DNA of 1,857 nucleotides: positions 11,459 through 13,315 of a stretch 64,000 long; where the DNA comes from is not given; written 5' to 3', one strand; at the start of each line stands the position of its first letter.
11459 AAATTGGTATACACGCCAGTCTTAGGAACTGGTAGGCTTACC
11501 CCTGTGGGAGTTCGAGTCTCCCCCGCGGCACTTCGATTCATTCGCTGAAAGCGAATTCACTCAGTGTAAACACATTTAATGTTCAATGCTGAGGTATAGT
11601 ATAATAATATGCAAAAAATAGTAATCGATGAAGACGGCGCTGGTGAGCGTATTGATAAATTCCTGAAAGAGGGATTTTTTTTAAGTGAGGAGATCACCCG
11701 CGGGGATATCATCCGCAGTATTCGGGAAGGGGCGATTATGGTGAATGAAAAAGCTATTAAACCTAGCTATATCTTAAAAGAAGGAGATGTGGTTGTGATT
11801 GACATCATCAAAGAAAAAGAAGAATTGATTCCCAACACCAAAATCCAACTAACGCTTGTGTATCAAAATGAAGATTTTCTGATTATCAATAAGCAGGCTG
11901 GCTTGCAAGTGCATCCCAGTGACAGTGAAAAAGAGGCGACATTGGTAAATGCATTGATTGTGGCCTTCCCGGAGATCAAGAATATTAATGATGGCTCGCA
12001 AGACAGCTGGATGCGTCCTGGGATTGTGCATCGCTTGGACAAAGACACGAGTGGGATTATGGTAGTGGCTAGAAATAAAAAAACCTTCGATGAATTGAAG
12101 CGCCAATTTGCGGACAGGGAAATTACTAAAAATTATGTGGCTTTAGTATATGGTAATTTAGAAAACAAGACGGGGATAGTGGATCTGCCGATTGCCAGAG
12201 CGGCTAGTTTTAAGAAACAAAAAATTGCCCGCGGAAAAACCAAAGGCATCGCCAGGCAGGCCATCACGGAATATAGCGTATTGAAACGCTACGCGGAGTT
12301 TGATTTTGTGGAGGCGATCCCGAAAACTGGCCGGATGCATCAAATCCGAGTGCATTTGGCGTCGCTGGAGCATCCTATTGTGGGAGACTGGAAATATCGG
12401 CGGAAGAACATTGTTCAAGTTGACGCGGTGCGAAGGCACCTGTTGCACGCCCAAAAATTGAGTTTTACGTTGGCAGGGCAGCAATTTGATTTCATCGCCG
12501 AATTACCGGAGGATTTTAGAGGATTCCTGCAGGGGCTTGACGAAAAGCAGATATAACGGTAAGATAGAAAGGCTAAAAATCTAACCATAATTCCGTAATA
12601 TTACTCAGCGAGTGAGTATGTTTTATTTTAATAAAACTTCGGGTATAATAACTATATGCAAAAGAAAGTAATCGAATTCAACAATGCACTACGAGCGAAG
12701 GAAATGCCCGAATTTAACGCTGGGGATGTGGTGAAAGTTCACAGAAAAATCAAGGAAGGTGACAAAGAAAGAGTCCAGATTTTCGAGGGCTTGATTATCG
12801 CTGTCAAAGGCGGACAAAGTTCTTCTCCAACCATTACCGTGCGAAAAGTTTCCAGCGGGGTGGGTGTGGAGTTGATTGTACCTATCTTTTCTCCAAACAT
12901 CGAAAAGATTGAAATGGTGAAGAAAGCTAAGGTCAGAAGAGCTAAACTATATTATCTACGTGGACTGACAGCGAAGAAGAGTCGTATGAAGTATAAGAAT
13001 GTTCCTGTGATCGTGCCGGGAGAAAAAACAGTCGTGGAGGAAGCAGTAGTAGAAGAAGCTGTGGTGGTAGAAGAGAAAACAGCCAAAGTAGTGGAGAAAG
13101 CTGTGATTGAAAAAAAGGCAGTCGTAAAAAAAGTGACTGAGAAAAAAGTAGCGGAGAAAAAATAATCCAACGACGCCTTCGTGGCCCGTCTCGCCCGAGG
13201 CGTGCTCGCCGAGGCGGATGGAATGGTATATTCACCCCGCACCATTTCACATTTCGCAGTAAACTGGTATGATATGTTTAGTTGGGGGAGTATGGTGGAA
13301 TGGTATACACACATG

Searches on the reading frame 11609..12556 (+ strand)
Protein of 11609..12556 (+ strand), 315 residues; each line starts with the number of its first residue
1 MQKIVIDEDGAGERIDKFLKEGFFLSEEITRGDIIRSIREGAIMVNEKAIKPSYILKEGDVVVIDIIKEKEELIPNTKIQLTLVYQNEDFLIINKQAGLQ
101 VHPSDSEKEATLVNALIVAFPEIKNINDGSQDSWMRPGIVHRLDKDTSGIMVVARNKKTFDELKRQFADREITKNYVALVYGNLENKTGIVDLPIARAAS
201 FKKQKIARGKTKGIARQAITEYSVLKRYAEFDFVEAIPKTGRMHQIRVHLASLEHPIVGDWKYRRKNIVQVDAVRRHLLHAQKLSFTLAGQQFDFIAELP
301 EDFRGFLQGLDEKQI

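Call 10: search_protein_families(library=ncbifam, proteins=[window:11609-12556:+])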
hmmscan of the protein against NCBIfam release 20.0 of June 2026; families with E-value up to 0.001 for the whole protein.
window:11609-12556:+ (315 aa): 6 families
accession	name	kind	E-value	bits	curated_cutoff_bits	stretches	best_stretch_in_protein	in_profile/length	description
TIGR00005.1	rluA_subfam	subfamily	7.1e-69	232.4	192.7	1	10-308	3-295/298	RluA family pseudouridine synthase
NF008385.0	PRK11180.1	equivalog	1.2e-51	176.1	351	1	5-310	10-312/325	23S rRNA pseudouridine(1911/1915/1917) synthase RluD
NF008249.0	PRK11025.1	equivalog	1e-41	142.9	378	1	3-312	10-315/317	23S rRNA pseudouridine(955/2504/2580) synthase RluC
NF007543.0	PRK10158.1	equivalog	2.7e-32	112.2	286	1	74-295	7-211/219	bifunctional tRNA pseudouridine(32) synthase/23S rRNA pseudouridine(746) synthase RluA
TIGR01621.1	RluA-like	hypoth_equivalog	1e-30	106.6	222.3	1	81-299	2-196/217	TIGR01621 family pseudouridine synthase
NF008321.0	PRK11112.1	equivalog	1e-29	103.7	328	1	81-308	2-232/257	tRNA pseudouridine(65) synthase TruC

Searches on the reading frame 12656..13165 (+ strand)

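Call 10: search_protein_families(library=ncbifam, proteins=[window:12656-13165:+])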
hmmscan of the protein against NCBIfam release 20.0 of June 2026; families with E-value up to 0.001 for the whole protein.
window:12656-13165:+ (169 aa): 1 family
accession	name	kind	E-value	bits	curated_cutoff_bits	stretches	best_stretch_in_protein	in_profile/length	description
TIGR01024.1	rplS_bact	equivalog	4.3e-35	120.3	90.7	1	8-113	7-112/114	50S ribosomal protein L19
